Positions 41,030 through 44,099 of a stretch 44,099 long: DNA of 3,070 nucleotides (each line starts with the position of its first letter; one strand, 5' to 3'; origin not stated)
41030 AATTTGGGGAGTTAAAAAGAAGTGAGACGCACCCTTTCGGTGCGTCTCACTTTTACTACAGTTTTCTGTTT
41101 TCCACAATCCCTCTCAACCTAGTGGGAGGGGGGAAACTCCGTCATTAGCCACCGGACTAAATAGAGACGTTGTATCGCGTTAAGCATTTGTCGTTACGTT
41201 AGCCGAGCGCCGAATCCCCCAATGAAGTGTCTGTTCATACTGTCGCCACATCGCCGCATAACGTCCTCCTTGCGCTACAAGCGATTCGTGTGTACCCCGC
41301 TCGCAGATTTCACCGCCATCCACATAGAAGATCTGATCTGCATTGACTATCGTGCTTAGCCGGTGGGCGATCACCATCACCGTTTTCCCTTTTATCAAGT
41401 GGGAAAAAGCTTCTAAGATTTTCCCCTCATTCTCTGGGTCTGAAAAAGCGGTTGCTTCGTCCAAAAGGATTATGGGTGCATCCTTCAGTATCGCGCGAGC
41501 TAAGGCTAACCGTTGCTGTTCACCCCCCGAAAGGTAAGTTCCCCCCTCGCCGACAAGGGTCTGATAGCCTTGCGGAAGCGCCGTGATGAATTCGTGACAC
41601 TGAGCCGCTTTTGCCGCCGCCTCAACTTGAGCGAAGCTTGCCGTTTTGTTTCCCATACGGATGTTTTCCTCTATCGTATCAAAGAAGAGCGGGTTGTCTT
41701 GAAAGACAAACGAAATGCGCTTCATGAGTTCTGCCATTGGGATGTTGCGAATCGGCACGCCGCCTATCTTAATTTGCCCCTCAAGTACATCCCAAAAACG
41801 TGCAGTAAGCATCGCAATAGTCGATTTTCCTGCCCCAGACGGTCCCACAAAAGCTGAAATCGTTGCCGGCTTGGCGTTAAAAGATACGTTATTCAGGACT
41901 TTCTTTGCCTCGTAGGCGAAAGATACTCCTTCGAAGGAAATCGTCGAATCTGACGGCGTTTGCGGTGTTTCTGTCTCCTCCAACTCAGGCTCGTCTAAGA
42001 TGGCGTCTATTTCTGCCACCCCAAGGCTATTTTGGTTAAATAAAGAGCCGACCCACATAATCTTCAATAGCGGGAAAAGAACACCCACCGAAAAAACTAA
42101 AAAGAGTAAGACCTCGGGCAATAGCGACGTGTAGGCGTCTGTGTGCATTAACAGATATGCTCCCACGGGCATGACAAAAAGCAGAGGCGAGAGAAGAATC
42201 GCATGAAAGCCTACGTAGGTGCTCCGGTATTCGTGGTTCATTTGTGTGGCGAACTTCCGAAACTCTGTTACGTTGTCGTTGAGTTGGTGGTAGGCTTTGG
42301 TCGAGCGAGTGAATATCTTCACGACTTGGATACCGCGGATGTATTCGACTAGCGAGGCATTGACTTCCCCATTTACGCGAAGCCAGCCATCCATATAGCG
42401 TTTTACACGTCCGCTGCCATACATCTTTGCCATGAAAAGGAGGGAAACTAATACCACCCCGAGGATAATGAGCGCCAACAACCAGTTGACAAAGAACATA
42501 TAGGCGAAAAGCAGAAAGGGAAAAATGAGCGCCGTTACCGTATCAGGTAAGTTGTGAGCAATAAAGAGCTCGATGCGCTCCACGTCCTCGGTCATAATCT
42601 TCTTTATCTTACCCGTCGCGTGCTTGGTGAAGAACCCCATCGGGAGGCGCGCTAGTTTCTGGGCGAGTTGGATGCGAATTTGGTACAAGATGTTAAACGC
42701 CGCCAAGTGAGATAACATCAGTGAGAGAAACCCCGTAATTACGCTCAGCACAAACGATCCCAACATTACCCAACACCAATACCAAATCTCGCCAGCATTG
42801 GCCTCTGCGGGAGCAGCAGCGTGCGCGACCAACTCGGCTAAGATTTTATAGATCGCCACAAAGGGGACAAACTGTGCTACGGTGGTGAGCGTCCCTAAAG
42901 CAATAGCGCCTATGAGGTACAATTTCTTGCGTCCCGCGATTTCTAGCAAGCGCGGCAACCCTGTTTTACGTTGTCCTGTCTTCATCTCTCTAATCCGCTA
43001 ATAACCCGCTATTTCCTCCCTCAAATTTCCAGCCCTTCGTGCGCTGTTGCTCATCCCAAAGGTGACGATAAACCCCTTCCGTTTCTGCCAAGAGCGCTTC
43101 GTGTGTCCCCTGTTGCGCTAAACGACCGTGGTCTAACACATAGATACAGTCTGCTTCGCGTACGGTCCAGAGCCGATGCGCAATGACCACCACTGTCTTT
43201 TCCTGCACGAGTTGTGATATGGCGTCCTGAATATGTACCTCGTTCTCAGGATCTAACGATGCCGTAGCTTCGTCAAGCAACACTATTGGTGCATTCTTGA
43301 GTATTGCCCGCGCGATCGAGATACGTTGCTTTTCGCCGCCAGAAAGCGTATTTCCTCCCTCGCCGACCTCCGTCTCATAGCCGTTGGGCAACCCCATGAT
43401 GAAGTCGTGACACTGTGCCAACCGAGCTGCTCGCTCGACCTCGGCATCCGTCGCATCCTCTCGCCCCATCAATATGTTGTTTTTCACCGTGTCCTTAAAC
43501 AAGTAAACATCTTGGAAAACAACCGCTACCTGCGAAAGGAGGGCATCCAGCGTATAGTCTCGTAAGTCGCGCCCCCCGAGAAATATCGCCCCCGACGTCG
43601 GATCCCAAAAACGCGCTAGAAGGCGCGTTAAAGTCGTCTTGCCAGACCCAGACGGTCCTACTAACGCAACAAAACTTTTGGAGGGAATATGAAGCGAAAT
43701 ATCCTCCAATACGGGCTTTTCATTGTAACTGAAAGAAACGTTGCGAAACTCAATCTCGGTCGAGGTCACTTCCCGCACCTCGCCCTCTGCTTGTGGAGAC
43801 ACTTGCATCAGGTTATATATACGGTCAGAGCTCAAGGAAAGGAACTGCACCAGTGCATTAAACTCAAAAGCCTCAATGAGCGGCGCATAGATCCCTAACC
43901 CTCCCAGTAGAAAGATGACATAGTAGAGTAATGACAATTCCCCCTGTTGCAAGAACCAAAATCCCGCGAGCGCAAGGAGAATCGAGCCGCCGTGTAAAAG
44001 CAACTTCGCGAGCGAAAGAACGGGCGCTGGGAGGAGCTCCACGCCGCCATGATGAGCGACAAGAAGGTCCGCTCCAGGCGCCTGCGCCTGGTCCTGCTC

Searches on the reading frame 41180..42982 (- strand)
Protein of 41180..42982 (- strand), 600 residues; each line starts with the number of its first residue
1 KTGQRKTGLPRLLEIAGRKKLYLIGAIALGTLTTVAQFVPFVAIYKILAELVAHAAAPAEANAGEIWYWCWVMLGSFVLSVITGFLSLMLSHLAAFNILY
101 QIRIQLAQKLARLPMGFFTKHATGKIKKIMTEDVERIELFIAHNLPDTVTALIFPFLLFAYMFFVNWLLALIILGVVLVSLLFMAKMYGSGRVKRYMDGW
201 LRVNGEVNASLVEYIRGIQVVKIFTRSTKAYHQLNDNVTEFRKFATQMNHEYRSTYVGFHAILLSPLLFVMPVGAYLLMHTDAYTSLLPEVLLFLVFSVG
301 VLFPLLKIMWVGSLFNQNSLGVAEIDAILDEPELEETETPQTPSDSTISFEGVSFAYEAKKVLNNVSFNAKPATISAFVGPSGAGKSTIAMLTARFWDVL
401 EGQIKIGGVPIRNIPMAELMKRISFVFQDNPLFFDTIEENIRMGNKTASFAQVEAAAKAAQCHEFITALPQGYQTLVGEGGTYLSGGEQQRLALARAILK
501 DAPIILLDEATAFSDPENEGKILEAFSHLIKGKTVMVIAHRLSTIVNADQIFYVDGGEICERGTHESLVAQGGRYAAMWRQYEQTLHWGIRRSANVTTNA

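Call 90: search_protein_families(library=pfam, proteins=[window:41180-42982:-], max_evalue=0.00001)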
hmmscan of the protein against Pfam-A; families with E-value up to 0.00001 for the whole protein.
window:41180-42982:- (600 aa): 3 families
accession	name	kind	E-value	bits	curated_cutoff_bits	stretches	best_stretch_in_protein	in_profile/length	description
PF00005.33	ABC_tran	-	2e-28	100.2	25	1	363-512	1-137/137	ABC transporter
PF00664.28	ABC_membrane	-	4.2e-26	92.7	28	1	59-298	37-267/274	ABC transporter transmembrane region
PF02463.25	SMC_N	-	1e-06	28.8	40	0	465-554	135-211/220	RecF/RecN/SMC N terminal domain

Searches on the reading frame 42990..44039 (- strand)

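Call 90: search_protein_families(library=pfam, proteins=[window:42990-44039:-], max_evalue=0.00001)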
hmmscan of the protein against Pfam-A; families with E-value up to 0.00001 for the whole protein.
window:42990-44039:- (349 aa): 2 families
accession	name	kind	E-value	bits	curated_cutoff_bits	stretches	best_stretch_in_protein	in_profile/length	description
PF00005.33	ABC_tran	-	7.4e-32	111.3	25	1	111-260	1-137/137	ABC transporter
PF02463.25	SMC_N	-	9.9e-11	41.9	40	1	213-301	135-210/220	RecF/RecN/SMC N terminal domain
